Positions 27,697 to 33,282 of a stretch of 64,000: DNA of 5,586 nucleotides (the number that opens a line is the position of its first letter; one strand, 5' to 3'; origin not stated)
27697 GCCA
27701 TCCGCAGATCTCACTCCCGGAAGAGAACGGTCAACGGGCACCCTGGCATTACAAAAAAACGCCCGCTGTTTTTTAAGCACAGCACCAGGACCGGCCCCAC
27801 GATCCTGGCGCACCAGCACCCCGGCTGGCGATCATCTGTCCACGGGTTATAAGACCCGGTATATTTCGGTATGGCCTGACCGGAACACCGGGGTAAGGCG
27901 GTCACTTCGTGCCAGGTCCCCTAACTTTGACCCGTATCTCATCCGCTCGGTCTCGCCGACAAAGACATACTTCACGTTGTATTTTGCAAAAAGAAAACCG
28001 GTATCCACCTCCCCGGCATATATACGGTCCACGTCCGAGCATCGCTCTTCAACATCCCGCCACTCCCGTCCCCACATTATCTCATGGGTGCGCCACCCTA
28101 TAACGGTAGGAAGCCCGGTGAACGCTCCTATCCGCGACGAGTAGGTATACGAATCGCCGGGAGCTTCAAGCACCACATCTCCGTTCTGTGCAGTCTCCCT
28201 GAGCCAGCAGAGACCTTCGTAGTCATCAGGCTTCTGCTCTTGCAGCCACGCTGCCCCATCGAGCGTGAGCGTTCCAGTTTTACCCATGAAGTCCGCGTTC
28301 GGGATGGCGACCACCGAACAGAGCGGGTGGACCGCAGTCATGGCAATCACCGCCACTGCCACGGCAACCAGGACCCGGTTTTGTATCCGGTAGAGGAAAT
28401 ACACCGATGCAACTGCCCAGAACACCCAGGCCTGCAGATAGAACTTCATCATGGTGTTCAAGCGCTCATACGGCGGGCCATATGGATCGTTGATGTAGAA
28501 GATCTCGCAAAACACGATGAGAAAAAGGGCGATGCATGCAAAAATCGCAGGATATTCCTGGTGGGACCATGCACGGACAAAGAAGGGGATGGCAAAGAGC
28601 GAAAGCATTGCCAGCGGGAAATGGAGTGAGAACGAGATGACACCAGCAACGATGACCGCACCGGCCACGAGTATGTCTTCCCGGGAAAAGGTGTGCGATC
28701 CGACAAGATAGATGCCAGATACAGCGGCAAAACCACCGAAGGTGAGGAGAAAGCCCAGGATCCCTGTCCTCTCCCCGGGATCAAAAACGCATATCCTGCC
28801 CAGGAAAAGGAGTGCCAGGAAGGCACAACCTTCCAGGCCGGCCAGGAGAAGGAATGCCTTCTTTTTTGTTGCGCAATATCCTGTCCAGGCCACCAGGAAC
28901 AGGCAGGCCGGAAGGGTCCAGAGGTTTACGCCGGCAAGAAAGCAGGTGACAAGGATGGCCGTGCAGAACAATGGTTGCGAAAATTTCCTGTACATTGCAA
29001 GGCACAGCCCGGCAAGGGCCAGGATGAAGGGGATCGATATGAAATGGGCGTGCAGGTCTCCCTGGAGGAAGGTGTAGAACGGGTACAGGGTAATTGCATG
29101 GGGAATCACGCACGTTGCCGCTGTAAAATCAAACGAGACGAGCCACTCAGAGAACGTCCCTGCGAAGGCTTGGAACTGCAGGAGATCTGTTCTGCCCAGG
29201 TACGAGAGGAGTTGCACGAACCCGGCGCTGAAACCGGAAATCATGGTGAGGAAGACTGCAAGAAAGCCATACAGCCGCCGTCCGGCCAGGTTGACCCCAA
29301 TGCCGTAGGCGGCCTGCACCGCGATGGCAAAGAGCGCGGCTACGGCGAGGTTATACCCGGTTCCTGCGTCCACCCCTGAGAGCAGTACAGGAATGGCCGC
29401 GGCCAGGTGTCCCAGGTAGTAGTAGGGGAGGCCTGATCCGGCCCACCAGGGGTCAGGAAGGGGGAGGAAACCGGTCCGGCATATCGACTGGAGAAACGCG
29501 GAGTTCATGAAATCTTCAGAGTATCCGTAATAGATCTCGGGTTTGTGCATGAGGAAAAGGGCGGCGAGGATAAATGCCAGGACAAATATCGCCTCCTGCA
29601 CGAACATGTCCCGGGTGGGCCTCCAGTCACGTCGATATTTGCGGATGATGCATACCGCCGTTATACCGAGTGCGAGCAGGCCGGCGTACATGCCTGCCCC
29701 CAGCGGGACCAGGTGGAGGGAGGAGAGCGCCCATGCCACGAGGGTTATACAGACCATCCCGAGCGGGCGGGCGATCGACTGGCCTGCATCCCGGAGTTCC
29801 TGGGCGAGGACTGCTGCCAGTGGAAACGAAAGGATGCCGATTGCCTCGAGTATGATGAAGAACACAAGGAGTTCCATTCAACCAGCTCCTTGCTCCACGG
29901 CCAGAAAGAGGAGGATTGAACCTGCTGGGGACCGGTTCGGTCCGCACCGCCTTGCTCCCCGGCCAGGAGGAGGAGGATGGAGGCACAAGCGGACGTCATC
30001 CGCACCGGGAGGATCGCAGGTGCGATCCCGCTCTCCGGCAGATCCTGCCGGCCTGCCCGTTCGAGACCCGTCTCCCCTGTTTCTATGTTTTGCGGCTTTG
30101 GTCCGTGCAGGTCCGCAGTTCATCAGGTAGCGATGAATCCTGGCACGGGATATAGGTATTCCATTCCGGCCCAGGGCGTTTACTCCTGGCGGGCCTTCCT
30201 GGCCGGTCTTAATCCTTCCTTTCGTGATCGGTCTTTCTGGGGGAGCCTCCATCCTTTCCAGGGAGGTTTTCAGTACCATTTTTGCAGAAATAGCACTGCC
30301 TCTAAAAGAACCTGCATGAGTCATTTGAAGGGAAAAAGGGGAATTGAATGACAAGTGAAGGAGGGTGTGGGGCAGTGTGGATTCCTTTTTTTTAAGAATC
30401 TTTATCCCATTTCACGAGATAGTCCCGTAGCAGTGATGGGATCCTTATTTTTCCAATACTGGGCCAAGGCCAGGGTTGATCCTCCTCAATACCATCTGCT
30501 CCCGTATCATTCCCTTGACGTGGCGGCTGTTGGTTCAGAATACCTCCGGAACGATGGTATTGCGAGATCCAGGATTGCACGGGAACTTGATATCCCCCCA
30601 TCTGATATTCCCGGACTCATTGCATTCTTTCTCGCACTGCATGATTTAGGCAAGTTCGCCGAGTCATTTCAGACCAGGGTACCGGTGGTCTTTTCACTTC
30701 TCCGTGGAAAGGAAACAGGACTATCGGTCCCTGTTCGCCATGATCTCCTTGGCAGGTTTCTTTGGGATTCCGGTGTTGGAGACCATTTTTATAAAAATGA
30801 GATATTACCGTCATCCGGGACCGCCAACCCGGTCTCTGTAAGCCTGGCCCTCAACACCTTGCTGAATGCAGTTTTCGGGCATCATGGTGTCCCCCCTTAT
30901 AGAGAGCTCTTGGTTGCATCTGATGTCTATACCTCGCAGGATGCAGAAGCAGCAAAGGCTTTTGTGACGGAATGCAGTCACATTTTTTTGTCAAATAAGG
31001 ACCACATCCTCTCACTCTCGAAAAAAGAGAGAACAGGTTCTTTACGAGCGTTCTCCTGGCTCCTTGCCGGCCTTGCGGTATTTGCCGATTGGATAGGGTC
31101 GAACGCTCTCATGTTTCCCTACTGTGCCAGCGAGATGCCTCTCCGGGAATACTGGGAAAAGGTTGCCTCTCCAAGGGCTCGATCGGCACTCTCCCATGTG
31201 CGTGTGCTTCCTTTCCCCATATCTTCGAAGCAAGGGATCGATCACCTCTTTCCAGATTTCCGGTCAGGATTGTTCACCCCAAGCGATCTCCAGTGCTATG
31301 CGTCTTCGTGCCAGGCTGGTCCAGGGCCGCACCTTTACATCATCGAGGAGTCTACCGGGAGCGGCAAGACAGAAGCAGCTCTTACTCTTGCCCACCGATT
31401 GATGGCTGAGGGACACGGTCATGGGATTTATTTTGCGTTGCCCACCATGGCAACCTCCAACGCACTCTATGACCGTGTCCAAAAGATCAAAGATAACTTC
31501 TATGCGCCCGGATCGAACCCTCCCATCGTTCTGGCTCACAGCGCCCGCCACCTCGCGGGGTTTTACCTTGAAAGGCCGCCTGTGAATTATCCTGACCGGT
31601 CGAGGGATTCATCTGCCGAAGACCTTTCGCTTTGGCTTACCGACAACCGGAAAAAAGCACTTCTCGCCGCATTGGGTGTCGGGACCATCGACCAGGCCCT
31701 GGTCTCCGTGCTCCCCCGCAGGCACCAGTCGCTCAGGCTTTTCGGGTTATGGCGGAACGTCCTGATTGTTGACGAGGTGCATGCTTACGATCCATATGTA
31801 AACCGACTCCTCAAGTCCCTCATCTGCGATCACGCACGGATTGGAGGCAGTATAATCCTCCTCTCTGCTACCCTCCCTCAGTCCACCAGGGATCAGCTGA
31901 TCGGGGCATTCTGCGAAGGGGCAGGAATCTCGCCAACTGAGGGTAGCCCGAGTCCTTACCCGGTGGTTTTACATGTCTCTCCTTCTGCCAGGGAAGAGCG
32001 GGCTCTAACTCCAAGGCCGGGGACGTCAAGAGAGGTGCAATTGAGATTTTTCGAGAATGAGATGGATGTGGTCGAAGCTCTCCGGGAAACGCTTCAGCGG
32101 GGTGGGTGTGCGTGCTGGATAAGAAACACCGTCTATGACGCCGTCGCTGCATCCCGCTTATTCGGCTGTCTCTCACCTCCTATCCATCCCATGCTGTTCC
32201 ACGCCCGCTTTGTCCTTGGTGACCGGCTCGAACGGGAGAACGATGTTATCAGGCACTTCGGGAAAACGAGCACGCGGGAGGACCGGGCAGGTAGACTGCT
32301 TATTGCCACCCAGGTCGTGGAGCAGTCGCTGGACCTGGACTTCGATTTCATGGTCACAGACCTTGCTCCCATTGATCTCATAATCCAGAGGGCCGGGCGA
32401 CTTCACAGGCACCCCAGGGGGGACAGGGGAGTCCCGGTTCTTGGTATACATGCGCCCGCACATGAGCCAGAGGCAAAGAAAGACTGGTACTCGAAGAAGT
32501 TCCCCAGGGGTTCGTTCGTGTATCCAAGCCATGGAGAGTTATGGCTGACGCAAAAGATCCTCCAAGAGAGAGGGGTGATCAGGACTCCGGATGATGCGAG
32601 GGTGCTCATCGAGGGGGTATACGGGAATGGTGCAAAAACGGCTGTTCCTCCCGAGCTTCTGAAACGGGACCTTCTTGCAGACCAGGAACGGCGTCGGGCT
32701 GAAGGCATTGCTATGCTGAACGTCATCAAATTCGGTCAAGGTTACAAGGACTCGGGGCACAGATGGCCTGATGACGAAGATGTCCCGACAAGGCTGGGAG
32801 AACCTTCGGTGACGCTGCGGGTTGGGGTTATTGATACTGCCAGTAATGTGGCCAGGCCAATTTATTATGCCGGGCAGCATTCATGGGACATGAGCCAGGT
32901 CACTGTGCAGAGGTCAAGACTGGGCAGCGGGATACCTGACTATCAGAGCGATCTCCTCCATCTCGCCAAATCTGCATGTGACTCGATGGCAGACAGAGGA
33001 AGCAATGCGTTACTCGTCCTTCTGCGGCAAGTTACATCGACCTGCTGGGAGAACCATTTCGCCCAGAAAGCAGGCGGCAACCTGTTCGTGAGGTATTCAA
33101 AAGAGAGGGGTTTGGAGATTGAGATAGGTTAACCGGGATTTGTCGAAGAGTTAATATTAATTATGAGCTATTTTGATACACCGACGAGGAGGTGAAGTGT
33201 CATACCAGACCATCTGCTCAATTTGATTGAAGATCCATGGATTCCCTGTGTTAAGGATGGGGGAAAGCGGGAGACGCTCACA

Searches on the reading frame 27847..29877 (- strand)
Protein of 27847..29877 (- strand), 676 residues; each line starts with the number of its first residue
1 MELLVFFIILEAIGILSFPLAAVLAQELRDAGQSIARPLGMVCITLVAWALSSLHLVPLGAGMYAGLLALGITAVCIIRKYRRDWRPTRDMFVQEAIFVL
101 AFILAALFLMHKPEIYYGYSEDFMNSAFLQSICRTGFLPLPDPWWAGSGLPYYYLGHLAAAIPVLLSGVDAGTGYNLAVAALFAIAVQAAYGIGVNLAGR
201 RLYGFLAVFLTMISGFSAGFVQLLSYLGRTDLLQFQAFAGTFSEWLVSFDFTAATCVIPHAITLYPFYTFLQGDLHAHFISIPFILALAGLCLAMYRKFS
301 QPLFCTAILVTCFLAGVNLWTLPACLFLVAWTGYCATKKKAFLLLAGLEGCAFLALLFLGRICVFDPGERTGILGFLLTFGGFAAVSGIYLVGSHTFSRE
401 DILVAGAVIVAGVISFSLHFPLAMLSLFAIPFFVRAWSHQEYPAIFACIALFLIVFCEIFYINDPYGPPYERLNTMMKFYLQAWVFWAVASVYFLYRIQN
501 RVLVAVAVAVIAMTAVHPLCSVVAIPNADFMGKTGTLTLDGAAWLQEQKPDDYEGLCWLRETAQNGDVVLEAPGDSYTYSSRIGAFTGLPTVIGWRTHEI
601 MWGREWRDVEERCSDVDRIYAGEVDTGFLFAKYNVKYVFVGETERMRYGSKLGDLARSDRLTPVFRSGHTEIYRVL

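Call 40: search_protein_families(library=pfam, proteins=[window:27847-29877:-], max_evalue=0.001)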
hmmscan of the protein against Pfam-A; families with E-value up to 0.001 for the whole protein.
window:27847-29877:- (676 aa): 1 family
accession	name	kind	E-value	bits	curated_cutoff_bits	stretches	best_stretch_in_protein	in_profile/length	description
PF10060.15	DUF2298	-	3.2e-88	297.3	27.8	1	44-487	2-488/488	Uncharacterized membrane protein (DUF2298)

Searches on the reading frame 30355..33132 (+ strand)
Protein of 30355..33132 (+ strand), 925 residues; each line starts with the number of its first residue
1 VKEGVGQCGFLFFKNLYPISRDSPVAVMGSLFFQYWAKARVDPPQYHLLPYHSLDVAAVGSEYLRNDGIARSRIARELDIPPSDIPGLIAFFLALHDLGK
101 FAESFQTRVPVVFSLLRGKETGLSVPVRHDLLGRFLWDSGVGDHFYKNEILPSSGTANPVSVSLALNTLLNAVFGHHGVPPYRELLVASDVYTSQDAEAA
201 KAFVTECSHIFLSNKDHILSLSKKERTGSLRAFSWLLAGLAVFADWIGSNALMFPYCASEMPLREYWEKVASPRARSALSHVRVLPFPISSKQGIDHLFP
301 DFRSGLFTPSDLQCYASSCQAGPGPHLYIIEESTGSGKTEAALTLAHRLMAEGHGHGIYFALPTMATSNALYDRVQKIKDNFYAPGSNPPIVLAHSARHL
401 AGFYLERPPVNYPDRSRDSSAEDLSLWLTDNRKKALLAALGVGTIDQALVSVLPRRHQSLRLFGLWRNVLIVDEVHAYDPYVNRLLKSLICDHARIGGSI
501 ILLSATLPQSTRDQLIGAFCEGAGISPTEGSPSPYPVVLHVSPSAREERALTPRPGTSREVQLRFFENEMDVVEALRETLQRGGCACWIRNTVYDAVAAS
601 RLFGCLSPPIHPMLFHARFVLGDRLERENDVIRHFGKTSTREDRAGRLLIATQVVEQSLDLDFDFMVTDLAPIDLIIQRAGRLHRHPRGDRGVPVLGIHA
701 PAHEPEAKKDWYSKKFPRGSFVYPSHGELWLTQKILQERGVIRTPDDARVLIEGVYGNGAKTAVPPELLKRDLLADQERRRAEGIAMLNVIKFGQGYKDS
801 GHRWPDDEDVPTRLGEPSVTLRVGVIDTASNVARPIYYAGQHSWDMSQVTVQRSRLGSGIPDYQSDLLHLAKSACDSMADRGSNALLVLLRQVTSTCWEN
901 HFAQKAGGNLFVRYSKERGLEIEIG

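Call 40: search_protein_families(library=pfam, proteins=[window:30355-33132:+], max_evalue=0.001)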
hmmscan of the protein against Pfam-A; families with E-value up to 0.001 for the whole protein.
window:30355-33132:+ (925 aa): 3 families
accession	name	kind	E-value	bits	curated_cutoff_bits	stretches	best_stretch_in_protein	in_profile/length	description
PF18019.7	Cas3_HD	-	9.3e-37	127.5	23.1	1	36-254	1-207/207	Cas3, HD domain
PF22590.2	Cas3-like_C_2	-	9.4e-33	113.1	27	1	583-688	2-106/106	CRISPR-associated nuclease/helicase Cas3, C-terminal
PF00270.35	DEAD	-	1.3e-06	28.7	26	0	329-381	18-71/167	DEAD/DEAH box helicase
